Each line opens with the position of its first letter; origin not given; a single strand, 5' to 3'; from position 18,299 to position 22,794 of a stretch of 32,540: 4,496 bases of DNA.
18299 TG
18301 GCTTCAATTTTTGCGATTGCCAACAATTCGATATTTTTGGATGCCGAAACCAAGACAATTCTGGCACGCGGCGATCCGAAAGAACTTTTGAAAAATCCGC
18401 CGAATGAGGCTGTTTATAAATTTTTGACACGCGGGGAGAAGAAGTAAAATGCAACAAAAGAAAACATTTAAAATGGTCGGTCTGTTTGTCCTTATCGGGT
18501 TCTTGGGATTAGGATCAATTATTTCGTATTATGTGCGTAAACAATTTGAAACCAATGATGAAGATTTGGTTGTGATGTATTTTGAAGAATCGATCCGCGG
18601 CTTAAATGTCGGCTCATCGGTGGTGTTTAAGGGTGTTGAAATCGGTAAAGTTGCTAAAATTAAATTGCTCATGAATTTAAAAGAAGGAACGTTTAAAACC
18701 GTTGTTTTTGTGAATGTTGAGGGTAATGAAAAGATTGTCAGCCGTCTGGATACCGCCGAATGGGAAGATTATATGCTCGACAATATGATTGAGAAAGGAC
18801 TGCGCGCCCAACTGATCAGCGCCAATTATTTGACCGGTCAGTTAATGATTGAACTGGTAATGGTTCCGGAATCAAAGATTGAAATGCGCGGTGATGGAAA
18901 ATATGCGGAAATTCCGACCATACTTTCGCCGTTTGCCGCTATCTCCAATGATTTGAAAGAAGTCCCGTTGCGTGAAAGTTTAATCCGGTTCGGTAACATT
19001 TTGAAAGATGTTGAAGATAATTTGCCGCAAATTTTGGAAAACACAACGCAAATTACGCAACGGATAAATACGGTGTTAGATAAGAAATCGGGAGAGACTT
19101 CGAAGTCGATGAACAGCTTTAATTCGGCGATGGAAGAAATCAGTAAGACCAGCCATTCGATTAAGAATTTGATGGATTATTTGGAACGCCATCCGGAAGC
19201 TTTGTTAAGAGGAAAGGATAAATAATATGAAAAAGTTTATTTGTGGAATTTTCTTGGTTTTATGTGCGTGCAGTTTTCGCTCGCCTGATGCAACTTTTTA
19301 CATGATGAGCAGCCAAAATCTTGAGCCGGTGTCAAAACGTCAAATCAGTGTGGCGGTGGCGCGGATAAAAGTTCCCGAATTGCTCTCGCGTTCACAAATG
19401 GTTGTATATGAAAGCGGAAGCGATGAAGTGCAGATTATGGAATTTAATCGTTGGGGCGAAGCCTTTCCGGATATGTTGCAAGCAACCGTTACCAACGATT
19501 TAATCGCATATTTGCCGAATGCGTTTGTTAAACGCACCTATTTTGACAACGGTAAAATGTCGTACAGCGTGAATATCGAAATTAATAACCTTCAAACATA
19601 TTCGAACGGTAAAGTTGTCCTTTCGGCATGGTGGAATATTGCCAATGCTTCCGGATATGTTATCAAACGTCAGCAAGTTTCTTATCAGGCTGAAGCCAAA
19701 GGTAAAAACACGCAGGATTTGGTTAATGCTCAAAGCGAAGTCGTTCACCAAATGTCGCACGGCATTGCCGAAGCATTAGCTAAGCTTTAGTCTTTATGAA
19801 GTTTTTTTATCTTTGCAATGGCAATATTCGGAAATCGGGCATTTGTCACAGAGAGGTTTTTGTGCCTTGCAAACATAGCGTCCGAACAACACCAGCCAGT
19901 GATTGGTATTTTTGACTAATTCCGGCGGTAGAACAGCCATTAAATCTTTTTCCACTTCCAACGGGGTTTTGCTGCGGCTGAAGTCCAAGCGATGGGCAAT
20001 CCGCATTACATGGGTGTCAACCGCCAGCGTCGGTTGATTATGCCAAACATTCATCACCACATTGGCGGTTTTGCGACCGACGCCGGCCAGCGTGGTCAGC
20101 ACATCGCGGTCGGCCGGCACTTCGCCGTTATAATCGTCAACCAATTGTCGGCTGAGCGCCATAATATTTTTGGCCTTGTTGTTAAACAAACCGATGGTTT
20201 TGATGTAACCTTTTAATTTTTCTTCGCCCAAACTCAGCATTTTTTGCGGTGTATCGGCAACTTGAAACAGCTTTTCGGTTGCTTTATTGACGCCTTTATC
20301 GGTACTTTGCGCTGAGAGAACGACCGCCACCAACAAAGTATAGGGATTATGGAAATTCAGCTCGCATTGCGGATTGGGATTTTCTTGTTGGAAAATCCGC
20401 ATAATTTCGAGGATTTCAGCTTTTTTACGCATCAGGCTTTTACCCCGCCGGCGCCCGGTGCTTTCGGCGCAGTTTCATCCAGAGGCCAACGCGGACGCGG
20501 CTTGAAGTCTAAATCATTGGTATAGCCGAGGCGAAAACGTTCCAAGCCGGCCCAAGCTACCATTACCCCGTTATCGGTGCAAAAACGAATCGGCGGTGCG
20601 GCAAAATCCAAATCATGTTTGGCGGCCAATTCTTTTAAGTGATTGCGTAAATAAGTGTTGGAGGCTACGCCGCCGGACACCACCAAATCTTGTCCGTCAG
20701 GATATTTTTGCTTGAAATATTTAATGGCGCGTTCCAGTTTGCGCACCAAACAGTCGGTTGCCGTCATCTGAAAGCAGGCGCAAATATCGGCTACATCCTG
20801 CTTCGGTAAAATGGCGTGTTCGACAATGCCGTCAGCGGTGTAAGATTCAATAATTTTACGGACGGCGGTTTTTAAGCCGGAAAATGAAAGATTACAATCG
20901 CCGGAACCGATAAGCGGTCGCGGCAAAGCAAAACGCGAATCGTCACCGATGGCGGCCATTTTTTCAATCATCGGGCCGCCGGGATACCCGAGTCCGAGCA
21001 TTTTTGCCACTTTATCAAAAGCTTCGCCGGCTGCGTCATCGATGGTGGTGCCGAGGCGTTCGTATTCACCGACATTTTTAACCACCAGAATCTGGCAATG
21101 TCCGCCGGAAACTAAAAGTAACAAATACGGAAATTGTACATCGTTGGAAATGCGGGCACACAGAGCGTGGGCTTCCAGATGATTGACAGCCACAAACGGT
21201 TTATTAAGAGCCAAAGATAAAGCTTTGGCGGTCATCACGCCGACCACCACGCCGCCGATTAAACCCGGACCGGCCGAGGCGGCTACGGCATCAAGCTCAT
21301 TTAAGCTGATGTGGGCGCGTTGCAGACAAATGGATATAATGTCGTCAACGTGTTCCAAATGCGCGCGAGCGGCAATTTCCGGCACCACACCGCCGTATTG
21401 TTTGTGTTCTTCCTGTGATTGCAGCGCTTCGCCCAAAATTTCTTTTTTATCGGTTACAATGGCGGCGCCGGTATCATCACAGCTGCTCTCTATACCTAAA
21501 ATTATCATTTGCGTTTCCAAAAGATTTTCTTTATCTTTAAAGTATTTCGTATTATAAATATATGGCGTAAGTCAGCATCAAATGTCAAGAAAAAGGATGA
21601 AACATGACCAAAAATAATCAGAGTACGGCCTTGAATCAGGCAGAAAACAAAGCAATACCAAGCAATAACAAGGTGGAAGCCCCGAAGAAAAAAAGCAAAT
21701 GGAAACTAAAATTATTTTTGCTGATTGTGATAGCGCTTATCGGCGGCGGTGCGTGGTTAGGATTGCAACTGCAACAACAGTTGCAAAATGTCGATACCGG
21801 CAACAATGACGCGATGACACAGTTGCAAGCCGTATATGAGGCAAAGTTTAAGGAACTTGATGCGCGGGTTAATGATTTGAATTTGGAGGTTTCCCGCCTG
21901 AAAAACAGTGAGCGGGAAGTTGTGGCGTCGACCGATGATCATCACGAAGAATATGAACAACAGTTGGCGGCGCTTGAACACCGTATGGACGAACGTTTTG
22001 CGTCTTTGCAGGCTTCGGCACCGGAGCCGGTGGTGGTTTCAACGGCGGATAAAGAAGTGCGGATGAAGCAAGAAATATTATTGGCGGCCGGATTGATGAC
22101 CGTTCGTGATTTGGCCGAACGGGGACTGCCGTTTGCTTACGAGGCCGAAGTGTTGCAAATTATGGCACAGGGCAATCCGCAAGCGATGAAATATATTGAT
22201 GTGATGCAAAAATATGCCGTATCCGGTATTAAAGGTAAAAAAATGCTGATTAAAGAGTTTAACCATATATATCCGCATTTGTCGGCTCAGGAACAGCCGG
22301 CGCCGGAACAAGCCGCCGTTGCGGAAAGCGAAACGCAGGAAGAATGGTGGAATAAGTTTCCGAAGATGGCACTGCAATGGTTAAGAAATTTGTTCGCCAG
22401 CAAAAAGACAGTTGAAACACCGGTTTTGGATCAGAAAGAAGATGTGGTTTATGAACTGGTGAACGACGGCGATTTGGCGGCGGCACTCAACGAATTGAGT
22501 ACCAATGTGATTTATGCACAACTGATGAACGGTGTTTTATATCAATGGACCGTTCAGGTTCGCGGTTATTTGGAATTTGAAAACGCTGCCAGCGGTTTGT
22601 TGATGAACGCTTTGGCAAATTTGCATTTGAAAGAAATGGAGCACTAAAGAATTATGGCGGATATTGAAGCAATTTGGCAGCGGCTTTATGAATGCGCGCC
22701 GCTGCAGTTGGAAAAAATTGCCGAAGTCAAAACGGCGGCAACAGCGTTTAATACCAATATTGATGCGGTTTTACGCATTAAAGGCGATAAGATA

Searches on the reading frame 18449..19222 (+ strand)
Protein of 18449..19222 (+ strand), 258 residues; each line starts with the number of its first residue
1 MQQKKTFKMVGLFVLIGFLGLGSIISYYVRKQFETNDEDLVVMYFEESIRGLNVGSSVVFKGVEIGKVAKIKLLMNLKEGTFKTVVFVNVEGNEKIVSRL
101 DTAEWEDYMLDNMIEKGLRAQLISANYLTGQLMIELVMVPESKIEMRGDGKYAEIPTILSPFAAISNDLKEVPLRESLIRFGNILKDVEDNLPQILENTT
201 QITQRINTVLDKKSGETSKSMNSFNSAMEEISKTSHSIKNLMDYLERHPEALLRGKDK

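Call 10: search_protein_families(library=pfam, proteins=[window:18449-19222:+], max_evalue=0.00001)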
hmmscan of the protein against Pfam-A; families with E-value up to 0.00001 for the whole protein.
window:18449-19222:+ (258 aa): 1 family
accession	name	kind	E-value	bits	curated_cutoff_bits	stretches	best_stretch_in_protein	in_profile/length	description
PF02470.25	MlaD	-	8.4e-09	36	25.1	1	41-137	5-79/81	MlaD protein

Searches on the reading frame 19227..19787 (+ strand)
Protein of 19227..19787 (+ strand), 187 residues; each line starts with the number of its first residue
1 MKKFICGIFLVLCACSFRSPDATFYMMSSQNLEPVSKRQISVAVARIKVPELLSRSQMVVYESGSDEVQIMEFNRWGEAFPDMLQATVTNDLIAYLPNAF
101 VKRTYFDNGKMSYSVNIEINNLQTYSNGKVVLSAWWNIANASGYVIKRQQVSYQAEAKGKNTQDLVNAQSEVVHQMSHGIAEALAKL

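Call 10: search_protein_families(library=pfam, proteins=[window:19227-19787:+], max_evalue=0.00001)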
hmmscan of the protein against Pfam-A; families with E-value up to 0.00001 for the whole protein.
window:19227-19787:+ (187 aa): 1 family
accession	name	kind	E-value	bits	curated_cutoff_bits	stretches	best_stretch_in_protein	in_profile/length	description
PF03886.18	ABC_trans_aux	-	9.9e-26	90.7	26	1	34-181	13-161/161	ABC-type transport auxiliary lipoprotein component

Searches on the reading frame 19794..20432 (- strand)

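Call 11: search_protein_families(library=pfam, proteins=[window:19794-20432:-], max_evalue=0.00001)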
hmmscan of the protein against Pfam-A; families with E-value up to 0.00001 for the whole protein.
window:19794-20432:- (212 aa): 2 families
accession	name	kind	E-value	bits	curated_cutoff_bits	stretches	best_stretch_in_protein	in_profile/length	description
PF00730.31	HhH-GPD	-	1.3e-25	90.2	26.2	1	35-170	1-108/108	HhH-GPD superfamily base excision DNA repair protein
PF00633.29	HHH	-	4.8e-07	29.8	24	1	101-128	2-29/30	Helix-hairpin-helix motif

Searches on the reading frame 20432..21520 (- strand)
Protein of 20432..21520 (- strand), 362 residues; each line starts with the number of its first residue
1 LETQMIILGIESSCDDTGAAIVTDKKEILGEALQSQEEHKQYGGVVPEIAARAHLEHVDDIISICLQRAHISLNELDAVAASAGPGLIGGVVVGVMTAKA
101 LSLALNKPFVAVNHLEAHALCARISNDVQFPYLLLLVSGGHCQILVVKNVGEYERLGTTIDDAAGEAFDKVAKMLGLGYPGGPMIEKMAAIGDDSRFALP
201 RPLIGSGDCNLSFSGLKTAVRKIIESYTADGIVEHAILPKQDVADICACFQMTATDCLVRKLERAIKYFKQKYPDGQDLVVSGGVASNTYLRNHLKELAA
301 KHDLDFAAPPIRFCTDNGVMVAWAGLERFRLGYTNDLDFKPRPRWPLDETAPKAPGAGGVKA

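Call 11: search_protein_families(library=pfam, proteins=[window:20432-21520:-], max_evalue=0.00001)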
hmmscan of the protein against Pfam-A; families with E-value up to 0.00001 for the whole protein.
window:20432-21520:- (362 aa): 1 family
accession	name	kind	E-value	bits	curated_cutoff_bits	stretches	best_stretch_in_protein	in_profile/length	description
PF00814.31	TsaD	-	1.7e-92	310.4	24.8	1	27-323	1-264/264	tRNA N6-adenosine threonylcarbamoyltransferase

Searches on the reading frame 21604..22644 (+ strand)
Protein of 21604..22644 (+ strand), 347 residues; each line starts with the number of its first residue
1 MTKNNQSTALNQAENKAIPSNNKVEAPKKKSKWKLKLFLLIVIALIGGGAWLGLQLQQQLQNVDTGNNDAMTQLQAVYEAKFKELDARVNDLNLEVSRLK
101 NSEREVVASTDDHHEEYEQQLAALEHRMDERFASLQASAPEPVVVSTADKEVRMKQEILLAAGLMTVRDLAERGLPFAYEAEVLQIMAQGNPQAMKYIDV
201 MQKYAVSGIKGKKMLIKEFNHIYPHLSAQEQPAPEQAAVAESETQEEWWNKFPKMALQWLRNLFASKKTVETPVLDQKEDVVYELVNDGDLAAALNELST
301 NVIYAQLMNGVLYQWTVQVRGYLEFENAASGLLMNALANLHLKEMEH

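Call 3: search_protein_families(library=pfam, proteins=[window:21604-22644:+], max_evalue=0.01)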
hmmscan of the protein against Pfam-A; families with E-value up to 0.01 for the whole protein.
window:21604-22644:+ (347 aa): 1 family
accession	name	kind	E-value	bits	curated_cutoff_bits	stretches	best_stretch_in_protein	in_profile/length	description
PF25764.1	KIF21A_4th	-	0.0065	16.6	33.1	0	63-130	47-115/183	KIF21A-like domain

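Call 4: search_protein_families(library=ncbifam, proteins=[window:21604-22644:+], max_evalue=0.01)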
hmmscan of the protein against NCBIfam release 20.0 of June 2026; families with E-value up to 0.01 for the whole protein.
window:21604-22644:+ (347 aa): 2 families
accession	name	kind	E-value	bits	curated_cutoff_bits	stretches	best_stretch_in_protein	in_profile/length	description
NF041422.1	VirB10_subf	subfamily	0.003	17.1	400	1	4-130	25-151/404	VirB10/TraB/TrbI family type IV secretion system protein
NF008173.0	PRK10920.1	equivalog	0.0046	16.1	313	1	1-166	1-163/390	uroporphyrinogen-III C-methyltransferase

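Call 50: search_protein_families(library=pfam, max_evalue=1, proteins=[window:21604-22644:+])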
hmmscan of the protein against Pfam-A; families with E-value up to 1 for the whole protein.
window:21604-22644:+ (347 aa): 4 families
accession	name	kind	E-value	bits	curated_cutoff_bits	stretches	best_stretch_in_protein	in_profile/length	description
PF25764.1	KIF21A_4th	-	0.0065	16.6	33.1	1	63-130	47-115/183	KIF21A-like domain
PF14283.11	CD1107-like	-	0.27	11.6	26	1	12-59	108-155/158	Mobile element protein CD1107-like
PF08598.16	Sds3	-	0.3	11.5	25.4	1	55-129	26-98/217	Sds3-like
PF05008.21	V-SNARE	-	0.35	11.8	25.9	0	55-108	18-71/92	Vesicle transport v-SNARE protein N-terminus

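Call 63: search_solved_structures(query=A2, max_evalue=10)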
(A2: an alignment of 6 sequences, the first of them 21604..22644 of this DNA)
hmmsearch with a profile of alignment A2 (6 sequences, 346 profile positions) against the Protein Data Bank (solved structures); distinct sequences matched with E-value up to 10: 18.
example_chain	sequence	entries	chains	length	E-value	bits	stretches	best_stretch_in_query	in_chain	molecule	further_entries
9rld_L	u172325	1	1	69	0.012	17.9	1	74-128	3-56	Major outer membrane lipoprotein Lpp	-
1kfm_A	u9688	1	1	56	0.034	16.5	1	74-128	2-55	MAJOR OUTER MEMBRANE LIPOPROTEIN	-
1eq7_A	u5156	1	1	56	0.044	16.1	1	74-128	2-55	OUTER MEMBRANE LIPOPROTEIN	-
5oi7_A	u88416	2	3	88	0.051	15.9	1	64-136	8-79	Centrosomal protein of 85 kDa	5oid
6b5c_A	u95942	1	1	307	0.091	15.1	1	260-315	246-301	Katanin p60 ATPase-containing subunit A-like 1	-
1kfn_A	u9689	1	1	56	0.11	14.9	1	74-128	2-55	MAJOR OUTER MEMBRANE LIPOPROTEIN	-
9rlc_L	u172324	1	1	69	0.16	14.3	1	74-128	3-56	Major outer membrane lipoprotein Lpp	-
4jf3_A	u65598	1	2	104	0.28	13.5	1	49-106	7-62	Envelope glycoprotein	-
1zxa_A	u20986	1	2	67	0.28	13.5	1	61-100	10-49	cGMP-dependent protein kinase 1, alpha isozyme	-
6gao_A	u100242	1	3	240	0.33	13.3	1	61-159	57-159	Outer capsid protein sigma-1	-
2xdj_A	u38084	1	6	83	0.41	13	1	60-104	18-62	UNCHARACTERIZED PROTEIN YBGF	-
5gox_A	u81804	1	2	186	0.42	12.9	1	56-154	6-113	DNA repair protein RAD50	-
6gaj_A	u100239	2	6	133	0.74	12.1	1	61-132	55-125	Outer capsid protein sigma-1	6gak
7nhn_p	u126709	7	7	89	0.93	11.8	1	58-124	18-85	30S ribosomal protein S15 | Small ribosomal subunit protein uS15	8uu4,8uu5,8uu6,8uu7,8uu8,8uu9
2wz7_A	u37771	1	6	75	1.1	11.6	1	60-103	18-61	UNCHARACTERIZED PROTEIN YBGF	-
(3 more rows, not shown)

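Call 73: predict_structure(protein=window:21604-22644:+)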
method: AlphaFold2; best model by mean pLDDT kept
length: 347 residues; sequences in the alignment: 1
mean_pLDDT: 44.2   pTM: 0.24
mean pLDDT of the five models: 44.2, 39.1, 37.6, 36.4, 34.4
residues with pLDDT >= 90: 0; 70-90: 7; 50-70: 79; < 50: 261
segments of 3 or more residues with pLDDT < 50: 1-25, 59-64, 66-68, 70-78, 106-108, 123-125, 127-190, 208-210, 222-347
pLDDT, mean of each block of 10 residues (from residue 1): 38 40 50 68 63 52 46 46 51 58 52 52 45 39 34 40 46 45 44 53 52 53 43 36 39 41 37 39 37 35 33 35 32 33 35
secondary structure, 60 per line:
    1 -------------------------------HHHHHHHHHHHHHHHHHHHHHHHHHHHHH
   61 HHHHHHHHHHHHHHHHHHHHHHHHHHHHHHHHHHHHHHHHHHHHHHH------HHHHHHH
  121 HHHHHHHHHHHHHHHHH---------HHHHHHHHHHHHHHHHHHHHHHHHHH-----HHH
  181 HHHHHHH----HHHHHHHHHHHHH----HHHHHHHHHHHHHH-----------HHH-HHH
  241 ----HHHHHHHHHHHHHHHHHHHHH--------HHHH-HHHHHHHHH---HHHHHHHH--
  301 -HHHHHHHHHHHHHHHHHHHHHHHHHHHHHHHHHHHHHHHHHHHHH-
elements in order: H32-107 H114-137 H147-172 H178-187 H192-204 H209-222 H245-265 H274-277 H279-287 H291-298 H302-346
